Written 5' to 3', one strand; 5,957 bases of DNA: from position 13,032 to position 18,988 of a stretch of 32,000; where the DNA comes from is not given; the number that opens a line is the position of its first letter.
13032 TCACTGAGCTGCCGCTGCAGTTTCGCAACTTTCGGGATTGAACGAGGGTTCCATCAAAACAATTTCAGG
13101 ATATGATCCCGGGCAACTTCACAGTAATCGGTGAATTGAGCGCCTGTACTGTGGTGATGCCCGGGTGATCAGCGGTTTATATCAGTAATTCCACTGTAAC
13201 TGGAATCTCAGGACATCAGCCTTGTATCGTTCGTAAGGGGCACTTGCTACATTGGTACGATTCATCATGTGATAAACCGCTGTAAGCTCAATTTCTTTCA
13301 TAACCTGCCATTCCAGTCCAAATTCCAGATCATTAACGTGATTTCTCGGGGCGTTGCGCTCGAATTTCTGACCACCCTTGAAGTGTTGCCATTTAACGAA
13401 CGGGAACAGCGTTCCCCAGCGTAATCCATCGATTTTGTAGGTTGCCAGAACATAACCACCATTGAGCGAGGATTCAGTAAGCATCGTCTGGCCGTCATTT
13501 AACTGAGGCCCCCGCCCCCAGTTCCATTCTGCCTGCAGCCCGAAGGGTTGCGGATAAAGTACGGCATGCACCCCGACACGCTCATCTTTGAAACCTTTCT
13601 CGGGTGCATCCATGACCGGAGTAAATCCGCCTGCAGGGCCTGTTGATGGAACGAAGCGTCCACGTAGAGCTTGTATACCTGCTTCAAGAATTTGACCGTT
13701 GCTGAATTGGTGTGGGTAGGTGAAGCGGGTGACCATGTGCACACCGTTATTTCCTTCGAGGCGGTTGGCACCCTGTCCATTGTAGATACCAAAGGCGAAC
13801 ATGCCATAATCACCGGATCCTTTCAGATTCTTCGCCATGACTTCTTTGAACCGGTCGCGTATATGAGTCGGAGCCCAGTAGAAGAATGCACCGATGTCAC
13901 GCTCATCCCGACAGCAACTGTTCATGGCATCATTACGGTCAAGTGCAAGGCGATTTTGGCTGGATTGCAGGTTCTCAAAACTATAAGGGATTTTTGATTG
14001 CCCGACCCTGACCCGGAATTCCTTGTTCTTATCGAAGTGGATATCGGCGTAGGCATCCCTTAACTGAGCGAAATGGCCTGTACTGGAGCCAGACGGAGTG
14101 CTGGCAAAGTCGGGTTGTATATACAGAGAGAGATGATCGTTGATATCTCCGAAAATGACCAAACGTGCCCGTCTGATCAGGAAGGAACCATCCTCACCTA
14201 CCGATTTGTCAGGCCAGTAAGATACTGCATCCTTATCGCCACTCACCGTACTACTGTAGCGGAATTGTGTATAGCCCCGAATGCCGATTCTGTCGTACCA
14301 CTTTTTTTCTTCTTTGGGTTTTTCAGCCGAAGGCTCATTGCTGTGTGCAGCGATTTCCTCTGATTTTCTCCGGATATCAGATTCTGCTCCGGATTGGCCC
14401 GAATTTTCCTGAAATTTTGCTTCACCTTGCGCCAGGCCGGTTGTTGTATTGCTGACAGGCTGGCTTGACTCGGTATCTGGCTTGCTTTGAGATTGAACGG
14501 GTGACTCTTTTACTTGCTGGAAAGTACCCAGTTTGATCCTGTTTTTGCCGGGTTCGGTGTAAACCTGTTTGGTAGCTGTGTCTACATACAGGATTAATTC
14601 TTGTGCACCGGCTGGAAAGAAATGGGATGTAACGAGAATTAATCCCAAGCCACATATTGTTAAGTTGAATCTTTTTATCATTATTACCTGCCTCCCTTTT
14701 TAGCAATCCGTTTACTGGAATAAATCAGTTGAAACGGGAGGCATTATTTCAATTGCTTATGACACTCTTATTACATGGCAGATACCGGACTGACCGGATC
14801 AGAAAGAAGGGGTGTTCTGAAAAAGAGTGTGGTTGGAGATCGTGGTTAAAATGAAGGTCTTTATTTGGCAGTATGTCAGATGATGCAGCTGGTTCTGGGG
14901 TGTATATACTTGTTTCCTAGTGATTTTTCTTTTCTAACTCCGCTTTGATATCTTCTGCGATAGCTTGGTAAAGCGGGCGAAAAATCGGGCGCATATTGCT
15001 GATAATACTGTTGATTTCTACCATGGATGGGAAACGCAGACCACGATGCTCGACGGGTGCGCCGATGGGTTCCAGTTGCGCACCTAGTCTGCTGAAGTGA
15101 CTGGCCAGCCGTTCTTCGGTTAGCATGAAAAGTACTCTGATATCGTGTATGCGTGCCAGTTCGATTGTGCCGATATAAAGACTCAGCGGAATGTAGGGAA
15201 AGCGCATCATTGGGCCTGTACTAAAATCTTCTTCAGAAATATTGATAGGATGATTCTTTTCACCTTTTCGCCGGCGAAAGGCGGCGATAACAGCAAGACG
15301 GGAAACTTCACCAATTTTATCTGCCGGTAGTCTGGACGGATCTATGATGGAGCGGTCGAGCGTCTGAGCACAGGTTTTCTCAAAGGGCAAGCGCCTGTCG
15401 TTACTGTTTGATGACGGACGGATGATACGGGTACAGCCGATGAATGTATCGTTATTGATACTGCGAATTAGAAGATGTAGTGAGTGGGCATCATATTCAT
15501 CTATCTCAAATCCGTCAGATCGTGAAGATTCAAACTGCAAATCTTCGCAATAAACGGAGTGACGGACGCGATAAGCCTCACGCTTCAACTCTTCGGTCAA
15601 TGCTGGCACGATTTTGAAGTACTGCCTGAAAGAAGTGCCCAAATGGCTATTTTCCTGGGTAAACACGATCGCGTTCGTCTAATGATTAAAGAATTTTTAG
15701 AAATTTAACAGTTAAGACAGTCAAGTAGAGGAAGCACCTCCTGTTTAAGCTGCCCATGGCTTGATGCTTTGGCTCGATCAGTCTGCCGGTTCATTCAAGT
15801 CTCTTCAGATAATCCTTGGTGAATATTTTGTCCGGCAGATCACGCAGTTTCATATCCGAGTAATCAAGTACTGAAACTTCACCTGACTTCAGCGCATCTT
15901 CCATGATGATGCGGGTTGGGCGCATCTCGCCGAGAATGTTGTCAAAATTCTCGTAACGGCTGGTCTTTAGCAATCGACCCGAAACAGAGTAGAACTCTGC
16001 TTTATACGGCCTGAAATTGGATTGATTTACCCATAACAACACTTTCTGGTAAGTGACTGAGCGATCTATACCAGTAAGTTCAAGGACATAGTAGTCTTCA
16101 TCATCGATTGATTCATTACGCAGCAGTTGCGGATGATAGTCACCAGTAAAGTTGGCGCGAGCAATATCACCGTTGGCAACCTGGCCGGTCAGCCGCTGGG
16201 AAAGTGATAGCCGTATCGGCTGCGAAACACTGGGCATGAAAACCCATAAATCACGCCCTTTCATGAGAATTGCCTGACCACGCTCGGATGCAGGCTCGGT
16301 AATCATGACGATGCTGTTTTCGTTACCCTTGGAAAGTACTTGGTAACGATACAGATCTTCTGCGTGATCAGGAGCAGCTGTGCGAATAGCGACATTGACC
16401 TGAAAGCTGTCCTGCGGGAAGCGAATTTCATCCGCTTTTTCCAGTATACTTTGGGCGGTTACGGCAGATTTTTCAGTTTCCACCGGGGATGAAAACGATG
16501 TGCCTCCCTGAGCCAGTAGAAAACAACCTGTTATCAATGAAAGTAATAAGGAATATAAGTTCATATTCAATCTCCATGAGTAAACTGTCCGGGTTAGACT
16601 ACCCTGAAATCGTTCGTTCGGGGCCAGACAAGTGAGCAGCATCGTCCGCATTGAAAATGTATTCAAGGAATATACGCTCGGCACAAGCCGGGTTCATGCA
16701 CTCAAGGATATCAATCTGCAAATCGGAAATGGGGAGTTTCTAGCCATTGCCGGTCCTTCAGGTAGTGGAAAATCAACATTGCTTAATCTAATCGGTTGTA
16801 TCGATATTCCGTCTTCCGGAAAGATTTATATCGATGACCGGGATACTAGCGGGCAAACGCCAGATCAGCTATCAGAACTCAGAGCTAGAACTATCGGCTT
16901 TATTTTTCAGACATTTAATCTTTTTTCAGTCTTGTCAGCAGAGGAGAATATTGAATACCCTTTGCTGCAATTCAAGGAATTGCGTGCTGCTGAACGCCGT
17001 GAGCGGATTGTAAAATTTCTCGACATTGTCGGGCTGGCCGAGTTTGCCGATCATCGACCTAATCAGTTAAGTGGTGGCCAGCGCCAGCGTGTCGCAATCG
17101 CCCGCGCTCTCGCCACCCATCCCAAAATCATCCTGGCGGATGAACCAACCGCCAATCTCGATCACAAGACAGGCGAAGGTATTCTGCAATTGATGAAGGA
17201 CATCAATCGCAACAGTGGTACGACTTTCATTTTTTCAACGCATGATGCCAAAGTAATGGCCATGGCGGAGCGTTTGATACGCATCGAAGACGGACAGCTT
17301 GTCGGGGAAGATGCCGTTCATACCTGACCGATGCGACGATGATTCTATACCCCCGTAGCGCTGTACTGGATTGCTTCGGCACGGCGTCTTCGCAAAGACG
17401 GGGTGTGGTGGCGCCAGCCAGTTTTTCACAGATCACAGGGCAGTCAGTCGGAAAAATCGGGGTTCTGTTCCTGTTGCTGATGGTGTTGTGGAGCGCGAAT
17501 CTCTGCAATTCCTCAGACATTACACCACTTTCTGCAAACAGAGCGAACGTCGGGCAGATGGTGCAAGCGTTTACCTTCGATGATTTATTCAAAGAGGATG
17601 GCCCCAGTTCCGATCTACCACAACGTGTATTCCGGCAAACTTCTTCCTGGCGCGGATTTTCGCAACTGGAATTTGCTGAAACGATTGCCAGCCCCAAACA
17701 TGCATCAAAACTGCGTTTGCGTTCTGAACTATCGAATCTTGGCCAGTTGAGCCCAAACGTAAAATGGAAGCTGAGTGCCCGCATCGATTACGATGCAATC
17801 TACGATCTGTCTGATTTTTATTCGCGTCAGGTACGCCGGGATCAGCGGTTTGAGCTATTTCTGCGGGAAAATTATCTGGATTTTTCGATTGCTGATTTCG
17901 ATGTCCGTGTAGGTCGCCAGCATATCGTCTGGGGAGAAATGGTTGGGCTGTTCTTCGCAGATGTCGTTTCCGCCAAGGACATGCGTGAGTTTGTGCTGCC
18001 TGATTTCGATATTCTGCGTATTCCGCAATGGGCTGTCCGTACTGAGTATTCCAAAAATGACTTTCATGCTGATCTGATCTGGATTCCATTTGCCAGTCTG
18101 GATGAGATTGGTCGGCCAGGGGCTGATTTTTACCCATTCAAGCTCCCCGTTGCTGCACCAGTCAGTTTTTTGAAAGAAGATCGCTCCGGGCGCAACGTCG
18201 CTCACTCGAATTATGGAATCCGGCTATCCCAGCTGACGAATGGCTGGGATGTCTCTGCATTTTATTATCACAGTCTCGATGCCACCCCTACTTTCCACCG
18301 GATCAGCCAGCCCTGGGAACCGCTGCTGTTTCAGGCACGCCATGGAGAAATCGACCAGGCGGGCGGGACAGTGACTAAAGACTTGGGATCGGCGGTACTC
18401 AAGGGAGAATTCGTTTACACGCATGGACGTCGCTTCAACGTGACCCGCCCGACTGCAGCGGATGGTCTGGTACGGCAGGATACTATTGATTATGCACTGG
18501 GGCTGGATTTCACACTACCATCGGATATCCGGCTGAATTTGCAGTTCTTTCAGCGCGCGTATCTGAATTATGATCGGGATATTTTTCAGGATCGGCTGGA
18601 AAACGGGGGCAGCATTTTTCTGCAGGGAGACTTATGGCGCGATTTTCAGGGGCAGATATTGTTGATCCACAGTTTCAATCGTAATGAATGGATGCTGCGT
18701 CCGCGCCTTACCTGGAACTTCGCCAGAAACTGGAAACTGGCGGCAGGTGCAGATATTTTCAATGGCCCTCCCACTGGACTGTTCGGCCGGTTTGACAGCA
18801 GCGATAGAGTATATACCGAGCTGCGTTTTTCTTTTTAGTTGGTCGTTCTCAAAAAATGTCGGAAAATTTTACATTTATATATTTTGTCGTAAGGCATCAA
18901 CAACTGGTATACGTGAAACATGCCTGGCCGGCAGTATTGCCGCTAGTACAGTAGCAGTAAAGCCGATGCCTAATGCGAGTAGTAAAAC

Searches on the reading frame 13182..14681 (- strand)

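Call 39: search_protein_families(library=pfam, proteins=[window:13182-14681:-], max_evalue=0.00001)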
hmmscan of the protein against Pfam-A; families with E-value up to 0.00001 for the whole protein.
window:13182-14681:- (499 aa): 1 family
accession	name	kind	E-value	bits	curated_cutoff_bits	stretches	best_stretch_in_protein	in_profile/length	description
PF07396.17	Porin_O_P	-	2.1e-45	156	20.9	1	157-499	17-370/370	Phosphate-selective porin O and P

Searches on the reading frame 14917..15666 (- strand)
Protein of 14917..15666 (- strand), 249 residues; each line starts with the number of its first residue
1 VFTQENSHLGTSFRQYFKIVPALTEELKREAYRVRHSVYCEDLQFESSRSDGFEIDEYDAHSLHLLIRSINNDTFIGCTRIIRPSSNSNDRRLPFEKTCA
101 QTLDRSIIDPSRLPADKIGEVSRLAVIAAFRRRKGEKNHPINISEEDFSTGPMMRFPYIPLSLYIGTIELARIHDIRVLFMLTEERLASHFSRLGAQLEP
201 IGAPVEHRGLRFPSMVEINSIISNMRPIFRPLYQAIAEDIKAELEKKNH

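Call 6: search_protein_families(library=ncbifam, proteins=[window:14917-15666:-], max_evalue=0.01)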
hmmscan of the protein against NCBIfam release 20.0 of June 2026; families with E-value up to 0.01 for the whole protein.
window:14917-15666:- (249 aa): 3 families
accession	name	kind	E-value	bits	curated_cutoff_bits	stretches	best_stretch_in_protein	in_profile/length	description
TIGR03694.1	exosort_acyl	subfamily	7.5e-87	290.8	111.95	1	11-243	2-240/241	PEP-CTERM/exosortase system-associated acyltransferase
NF010408.0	PRK13834.1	subfamily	5e-06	26.2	292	1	26-84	16-74/207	acyl-homoserine-lactone synthase TraI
NF052393.1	AHserLSynTraI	equivalog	0.00022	20.6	250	1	26-129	16-110/212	acyl-homoserine-lactone synthase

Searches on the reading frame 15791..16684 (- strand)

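Call 6: search_protein_families(library=ncbifam, proteins=[window:15791-16684:-], max_evalue=0.01)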
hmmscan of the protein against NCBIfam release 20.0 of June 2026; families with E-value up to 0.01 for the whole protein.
window:15791-16684:- (297 aa): 2 families
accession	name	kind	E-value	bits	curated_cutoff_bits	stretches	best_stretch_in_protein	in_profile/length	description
NF053579.1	LolA3_fam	equivalog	0.0026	17.3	83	0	193-239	131-176/232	LolA3 family protein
NF053572.1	LolA1_Flavo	equivalog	0.0036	17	100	1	136-236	78-177/214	outer membrane lipoprotein periplasmic chaperone LolA1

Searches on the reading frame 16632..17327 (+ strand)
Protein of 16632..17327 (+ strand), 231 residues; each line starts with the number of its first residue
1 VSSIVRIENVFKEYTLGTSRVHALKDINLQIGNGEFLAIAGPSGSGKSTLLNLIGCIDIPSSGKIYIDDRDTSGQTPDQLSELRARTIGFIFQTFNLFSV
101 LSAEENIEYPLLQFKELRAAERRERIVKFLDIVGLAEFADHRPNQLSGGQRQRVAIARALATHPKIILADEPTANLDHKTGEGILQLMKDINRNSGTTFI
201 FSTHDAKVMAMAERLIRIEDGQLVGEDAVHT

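Call 5: search_protein_families(library=pfam, proteins=[window:16632-17327:+], max_evalue=1)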
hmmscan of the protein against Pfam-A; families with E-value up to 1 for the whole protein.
window:16632-17327:+ (231 aa): 16 families
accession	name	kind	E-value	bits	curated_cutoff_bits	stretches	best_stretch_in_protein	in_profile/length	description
PF00005.33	ABC_tran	-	4.1e-35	121.8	25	1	24-174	1-137/137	ABC transporter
PF13304.12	AAA_21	-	3e-09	37.8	27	2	144-209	236-303/304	AAA domain, putative AbiEii toxin, Type IV TA system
PF02463.25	SMC_N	-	7.5e-09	35.8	40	2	129-219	120-212/220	RecF/RecN/SMC N terminal domain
PF13555.12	AAA_29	-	0.00082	19.5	27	1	34-51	23-39/61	P-loop containing region of AAA domain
PF03193.22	RsgA_GTPase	-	0.0018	18.5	30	1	22-54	95-126/174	RsgA GTPase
PF25199.1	nSTAND_NTPase5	-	0.0052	17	34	1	33-84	40-94/145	Novel STAND NTPase 5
PF20703.3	nSTAND1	-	0.0076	16.4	27.1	1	22-52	21-51/379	Novel STAND NTPase 1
PF13191.12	AAA_16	-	0.0088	17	32.6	1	29-53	19-43/167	AAA ATPase domain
PF13476.12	AAA_23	-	0.013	16.6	27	1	25-54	13-39/201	AAA domain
PF13401.12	AAA_22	-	0.015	16.1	27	1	34-54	5-25/130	AAA domain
PF01926.29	MMR_HSR1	-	0.022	15.3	21.9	1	37-54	2-19/113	50S ribosome-binding GTPase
PF12846.13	AAA_10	-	0.063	12.7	27.5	1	36-126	23-109/362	AAA-like domain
PF01637.24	ATPase_2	-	0.07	13.4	33.2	1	20-70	4-57/225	ATPase domain predominantly from Archaea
PF20720.3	nSTAND3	-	0.085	13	27.2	1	34-53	17-36/155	Novel STAND NTPase 3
PF13481.12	AAA_25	-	0.11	12.5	27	1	31-51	30-50/195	AAA domain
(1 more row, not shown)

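Call 6: search_protein_families(library=ncbifam, proteins=[window:16632-17327:+], max_evalue=0.01)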
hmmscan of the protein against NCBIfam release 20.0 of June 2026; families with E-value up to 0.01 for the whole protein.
window:16632-17327:+ (231 aa): 193 families (the best 25 are shown)
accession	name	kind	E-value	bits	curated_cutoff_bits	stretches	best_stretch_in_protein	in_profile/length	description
TIGR02982.1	heterocyst_DevA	subfamily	2.2e-66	223.6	295.8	1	4-223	1-219/220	ABC exporter ATP-binding subunit, DevA family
TIGR02211.1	LolD_lipo_ex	equivalog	2.9e-64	216.6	307.75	1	4-224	1-220/221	lipoprotein-releasing ABC transporter ATP-binding protein LolD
NF038007.1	ABC_ATP_DarD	equivalog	5.8e-64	215.5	375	1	5-223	2-218/218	darobactin export ABC transporter ATP-binding protein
NF007826.0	PRK10535.1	equivalog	9.9e-63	212.4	966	1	1-227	1-225/648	macrolide ABC transporter ATP-binding protein/permease MacB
NF008639.0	PRK11629.1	equivalog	5.1e-59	199.5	360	1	4-226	6-227/234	lipoprotein-releasing ABC transporter ATP-binding protein LolD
TIGR02673.1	FtsE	equivalog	5.2e-57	192.9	264.85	1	4-222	1-214/214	cell division ATP-binding protein FtsE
TIGR03608.1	L_ocin_972_ABC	subfamily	5e-56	189.4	254.85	1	20-218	10-206/206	putative bacteriocin export ABC transporter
NF040933.2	ABC_arch_GlcV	equivalog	3.7e-55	187.3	450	1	5-224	3-221/357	glucose ABC transporter ATP-binding protein GlcV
NF007879.0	PRK10584.1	equivalog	6.4e-55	186.4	336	1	3-225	5-226/228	putative ABC transporter ATP-binding protein YbbA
TIGR03265.1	PhnT2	equivalog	3.5e-54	184.4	457.7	1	3-223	3-213/353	putative 2-aminoethylphosphonate ABC transporter ATP-binding protein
TIGR02315.1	ABC_phnC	equivalog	7.5e-54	182.7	266.1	1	4-227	1-228/243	phosphonate ABC transporter ATP-binding protein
NF006987.0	PRK09452.1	equivalog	5e-52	176.9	482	1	2-223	15-226/378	spermidine/putrescine ABC transporter ATP-binding protein PotA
TIGR02314.1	ABC_MetN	equivalog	1e-51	176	499.7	1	5-229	2-225/343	methionine ABC transporter ATP-binding protein MetN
TIGR00968.1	3a0106s01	subfamily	2.5e-51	174.5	342.75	1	6-224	2-210/237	sulfate ABC transporter ATP-binding protein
TIGR01186.1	proV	subfamily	1.4e-50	172.4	326.6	1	21-224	6-209/363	betaine/proline/choline family ABC transporter ATP-binding protein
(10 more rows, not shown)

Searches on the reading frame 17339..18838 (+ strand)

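Call 5: search_protein_families(library=pfam, proteins=[window:17339-18838:+], max_evalue=1)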
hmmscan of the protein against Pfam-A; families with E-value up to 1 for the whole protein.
window:17339-18838:+ (499 aa): 1 family
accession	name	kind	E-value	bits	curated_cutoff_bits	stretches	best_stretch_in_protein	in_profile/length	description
PF06980.17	DUF1302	-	3.4e-12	46.6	23.2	1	136-389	94-406/541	Protein of unknown function (DUF1302)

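Call 6: search_protein_families(library=ncbifam, proteins=[window:17339-18838:+], max_evalue=0.01)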
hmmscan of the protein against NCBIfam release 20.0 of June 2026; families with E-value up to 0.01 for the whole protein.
window:17339-18838:+ (499 aa): 0 families
